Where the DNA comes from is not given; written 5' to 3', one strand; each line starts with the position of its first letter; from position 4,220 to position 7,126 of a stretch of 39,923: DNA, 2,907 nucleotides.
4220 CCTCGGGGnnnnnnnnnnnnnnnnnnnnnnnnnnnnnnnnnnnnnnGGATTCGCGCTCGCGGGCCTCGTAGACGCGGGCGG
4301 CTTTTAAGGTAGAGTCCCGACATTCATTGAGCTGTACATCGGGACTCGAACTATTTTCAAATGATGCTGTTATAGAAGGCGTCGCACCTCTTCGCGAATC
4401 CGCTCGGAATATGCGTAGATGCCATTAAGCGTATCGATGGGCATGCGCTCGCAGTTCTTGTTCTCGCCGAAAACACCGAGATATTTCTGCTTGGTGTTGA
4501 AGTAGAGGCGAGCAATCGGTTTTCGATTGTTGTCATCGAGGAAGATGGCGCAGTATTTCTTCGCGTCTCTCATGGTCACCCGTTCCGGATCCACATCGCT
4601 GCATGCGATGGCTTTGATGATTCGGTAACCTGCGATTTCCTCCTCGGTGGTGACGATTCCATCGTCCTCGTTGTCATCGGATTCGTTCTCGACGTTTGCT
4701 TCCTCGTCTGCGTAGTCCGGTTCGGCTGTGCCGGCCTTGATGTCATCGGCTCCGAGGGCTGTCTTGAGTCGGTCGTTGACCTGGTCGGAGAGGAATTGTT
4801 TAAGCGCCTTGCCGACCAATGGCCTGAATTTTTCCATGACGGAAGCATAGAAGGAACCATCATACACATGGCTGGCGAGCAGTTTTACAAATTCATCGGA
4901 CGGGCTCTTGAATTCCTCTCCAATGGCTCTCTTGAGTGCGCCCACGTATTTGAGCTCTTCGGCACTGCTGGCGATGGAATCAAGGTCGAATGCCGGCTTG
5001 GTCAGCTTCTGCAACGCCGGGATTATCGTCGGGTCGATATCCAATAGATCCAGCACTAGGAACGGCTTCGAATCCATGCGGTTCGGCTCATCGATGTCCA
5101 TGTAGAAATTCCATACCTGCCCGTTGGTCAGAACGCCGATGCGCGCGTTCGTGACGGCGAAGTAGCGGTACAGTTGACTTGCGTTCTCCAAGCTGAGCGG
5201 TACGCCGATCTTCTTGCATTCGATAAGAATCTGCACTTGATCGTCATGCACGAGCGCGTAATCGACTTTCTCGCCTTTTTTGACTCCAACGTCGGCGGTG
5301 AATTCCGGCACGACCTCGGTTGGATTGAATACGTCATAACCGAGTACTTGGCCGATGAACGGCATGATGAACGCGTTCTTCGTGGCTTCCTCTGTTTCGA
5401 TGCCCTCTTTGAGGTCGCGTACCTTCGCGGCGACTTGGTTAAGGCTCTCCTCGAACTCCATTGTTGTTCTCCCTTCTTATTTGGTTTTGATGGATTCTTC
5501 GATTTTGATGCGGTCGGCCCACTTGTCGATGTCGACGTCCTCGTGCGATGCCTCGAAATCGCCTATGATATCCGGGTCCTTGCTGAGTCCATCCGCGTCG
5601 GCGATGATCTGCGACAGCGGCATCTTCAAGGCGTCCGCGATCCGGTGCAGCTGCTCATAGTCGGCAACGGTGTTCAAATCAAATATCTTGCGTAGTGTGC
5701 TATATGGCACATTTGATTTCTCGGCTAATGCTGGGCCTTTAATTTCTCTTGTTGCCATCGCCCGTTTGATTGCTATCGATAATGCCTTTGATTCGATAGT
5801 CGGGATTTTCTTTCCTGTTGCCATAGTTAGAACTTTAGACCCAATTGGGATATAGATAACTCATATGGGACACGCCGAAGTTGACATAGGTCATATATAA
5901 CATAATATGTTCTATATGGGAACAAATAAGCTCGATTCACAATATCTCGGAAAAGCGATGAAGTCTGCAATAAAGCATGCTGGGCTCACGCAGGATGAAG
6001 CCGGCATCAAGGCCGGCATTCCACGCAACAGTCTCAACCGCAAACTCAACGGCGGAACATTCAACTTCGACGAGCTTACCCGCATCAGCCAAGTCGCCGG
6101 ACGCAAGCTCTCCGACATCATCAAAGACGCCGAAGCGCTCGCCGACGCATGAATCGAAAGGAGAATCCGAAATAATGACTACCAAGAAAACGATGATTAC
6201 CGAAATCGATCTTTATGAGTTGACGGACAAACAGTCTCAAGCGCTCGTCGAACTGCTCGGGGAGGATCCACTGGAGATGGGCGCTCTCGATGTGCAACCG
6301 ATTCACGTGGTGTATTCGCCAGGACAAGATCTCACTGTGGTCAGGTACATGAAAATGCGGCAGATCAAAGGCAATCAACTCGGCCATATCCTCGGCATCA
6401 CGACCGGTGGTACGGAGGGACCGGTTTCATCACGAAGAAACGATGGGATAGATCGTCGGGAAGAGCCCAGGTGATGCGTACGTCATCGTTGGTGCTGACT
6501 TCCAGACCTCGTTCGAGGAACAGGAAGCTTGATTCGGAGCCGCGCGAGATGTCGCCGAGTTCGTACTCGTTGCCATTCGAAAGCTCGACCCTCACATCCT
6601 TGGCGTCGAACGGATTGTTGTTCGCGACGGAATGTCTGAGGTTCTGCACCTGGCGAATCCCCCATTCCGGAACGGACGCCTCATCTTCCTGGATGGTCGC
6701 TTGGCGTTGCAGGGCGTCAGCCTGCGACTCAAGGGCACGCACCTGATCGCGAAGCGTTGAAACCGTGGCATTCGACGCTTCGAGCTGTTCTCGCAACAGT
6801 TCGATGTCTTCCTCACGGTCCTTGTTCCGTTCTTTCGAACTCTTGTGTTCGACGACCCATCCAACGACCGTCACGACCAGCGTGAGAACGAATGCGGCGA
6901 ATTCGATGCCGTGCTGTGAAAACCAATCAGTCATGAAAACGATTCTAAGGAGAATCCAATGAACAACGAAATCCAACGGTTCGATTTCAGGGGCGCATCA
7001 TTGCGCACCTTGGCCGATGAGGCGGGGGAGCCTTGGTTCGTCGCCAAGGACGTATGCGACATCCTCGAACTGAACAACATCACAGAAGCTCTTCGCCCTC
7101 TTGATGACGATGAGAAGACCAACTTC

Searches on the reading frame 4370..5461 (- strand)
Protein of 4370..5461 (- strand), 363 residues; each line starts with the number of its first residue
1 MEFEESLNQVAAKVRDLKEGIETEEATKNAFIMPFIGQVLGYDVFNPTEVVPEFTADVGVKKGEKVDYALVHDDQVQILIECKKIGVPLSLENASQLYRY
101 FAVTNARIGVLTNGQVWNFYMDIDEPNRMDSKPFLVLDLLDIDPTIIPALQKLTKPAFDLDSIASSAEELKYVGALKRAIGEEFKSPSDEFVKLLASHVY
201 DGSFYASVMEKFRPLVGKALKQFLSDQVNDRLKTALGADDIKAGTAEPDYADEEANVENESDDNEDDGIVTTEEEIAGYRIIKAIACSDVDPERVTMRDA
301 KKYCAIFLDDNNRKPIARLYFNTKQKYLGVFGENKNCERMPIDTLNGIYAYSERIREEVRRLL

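Call 3: search_protein_families(library=pfam, proteins=[window:4370-5461:-], max_evalue=0.01)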
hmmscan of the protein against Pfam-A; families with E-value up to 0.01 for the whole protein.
window:4370-5461:- (363 aa): 2 families
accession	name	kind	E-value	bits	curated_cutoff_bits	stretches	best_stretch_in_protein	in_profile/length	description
PF04313.20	HSDR_N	-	8.7e-11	42.5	25.1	1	23-128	3-198/198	Type I restriction enzyme R protein N terminus (HSDR_N)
PF13588.12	HSDR_N_2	-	3e-08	34.2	25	1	46-119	20-93/110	Type I restriction enzyme R protein N terminus (HSDR_N)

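Call 4: search_protein_families(library=phrogs, proteins=[window:4370-5461:-], max_evalue=0.01)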
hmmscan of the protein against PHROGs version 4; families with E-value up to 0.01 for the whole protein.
window:4370-5461:- (363 aa): 2 families
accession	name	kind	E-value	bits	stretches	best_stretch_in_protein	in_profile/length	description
phrog_4225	-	DNA, RNA and nucleotide metabolism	9.2e-123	410.8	1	1-361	2-353/357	endonuclease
phrog_17239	-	unknown function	8.9e-09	36.1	1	23-121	31-122/259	-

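Call 6: search_protein_families(library=padloc, proteins=[window:4370-5461:-], max_evalue=0.01)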
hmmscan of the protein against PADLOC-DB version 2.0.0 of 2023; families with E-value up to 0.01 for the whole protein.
window:4370-5461:- (363 aa): 1 family
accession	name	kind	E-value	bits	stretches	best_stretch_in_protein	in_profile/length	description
PDLC03604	REase_MTase_IIG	-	0.00013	18.1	1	27-132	34-148/1011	Type IIG restriction enzyme-methyltransferase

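Call 7: search_protein_families(library=ncbifam, proteins=[window:4370-5461:-], max_evalue=0.01)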
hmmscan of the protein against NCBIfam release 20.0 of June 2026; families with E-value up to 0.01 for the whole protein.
window:4370-5461:- (363 aa): 0 families

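Call 86: search_solved_structures(query=window:4370-5461:-, max_evalue=1)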
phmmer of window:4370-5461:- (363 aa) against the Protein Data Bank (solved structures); distinct sequences matched with E-value up to 1: 1.
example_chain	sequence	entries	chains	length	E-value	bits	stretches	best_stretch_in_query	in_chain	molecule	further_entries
6m6t_A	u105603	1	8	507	0.85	11.8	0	204-280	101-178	4-alpha-glucanotransferase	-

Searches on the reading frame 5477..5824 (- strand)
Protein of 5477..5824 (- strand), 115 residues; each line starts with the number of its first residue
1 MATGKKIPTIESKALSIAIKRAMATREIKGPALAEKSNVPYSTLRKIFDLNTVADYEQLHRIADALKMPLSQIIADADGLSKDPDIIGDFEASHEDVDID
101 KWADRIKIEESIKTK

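Call 3: search_protein_families(library=pfam, proteins=[window:5477-5824:-], max_evalue=0.01)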
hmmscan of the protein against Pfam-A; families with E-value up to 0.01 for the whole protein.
window:5477-5824:- (115 aa): 1 family
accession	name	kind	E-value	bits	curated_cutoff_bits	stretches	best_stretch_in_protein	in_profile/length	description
PF13443.12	HTH_26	-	0.00048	20.8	22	1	19-74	2-58/63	Cro/C1-type HTH DNA-binding domain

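Call 4: search_protein_families(library=phrogs, proteins=[window:5477-5824:-], max_evalue=0.01)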
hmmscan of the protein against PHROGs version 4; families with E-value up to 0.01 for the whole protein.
window:5477-5824:- (115 aa): 7 families
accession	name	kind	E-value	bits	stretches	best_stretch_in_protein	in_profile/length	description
phrog_4583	-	transcription regulation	2e-07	31.9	1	12-80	8-76/81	transcriptional repressor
phrog_2967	-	transcription regulation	6.6e-05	23.5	1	13-77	9-73/225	transcriptional regulator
phrog_9425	-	transcription regulation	0.00023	21.9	1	15-49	8-42/72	transcriptional repressor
phrog_5823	-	transcription regulation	0.00044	20.5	1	30-80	22-73/404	transcriptional regulator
phrog_3949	-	transcription regulation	0.0014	19.7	1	29-82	28-81/161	transcriptional repressor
phrog_769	-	transcription regulation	0.002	19.1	1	18-73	15-67/89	transcriptional repressor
phrog_1702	-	transcription regulation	0.0079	17.2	0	18-77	17-79/87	transcriptional repressor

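Call 6: search_protein_families(library=padloc, proteins=[window:5477-5824:-], max_evalue=0.01)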
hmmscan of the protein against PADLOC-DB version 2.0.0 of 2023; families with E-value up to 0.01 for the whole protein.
window:5477-5824:- (115 aa): 3 families
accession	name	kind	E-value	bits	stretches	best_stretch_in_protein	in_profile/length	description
PDLC02926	HTH_VI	-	0.00036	18.7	1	18-78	5-65/92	-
PDLC03946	RmrA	-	0.00037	17.3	1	14-76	6-64/357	-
PDLC03948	RmrA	-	0.002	15.1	1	20-74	14-68/397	-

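Call 7: search_protein_families(library=ncbifam, proteins=[window:5477-5824:-], max_evalue=0.01)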
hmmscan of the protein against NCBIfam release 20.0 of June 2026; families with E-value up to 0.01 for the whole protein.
window:5477-5824:- (115 aa): 1 family
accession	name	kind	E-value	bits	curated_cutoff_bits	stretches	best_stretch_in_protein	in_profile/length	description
NF010465.0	PRK13890.1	equivalog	0.0039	17.3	96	1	19-78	10-69/121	conjugal transfer protein TrbA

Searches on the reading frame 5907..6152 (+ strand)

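Call 3: search_protein_families(library=pfam, proteins=[window:5907-6152:+], max_evalue=0.01)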
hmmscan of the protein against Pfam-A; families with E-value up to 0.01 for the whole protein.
window:5907-6152:+ (81 aa): 3 families
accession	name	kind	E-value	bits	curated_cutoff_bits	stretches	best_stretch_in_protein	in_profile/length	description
PF20432.4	Xre-like-HTH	-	1.6e-06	28.7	25.8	1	16-65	13-63/63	Antitoxin Xre-like helix-turn-helix domain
PF01381.28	HTH_3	-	0.00055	20.4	23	1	19-70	2-54/55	Helix-turn-helix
PF13443.12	HTH_26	-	0.0021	18.7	22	1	35-73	19-59/63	Cro/C1-type HTH DNA-binding domain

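Call 4: search_protein_families(library=phrogs, proteins=[window:5907-6152:+], max_evalue=0.01)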
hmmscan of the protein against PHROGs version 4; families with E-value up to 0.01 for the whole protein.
window:5907-6152:+ (81 aa): 6 families
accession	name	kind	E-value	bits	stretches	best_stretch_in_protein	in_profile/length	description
phrog_4583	-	transcription regulation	1.6e-11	45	1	12-80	9-78/81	transcriptional repressor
phrog_3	-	transcription regulation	1.2e-05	26.3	1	12-74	87-148/430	transcriptional repressor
phrog_1373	-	transcription regulation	0.00029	21.9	1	10-69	60-120/166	transcriptional regulator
phrog_8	-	transcription regulation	0.00034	21.2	1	6-64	69-128/346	transcriptional regulator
phrog_2439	-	transcription regulation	0.004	17.1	1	12-67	6-62/367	transcriptional regulator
phrog_2328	-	transcription regulation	0.0058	17.4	1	14-72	16-75/128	transcriptional repressor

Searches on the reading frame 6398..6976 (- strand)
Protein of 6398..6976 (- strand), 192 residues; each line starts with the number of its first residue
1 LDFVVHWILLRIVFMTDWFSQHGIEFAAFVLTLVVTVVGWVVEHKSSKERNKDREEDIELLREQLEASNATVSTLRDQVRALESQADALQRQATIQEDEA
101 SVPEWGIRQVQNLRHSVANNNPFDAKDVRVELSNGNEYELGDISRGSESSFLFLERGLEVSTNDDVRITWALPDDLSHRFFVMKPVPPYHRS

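Call 3: search_protein_families(library=pfam, proteins=[window:6398-6976:-], max_evalue=0.01)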
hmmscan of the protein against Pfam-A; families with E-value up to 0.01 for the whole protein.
window:6398-6976:- (192 aa): 2 families
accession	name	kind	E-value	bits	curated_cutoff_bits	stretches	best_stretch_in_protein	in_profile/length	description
PF06810.17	Phage_scaffold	-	0.0033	17.8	35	1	44-99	29-85/170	Phage capsid assembly scaffolding protein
PF04595.18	Pox_I6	-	0.0057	16.1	27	1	25-128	55-148/320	Poxvirus I6-like family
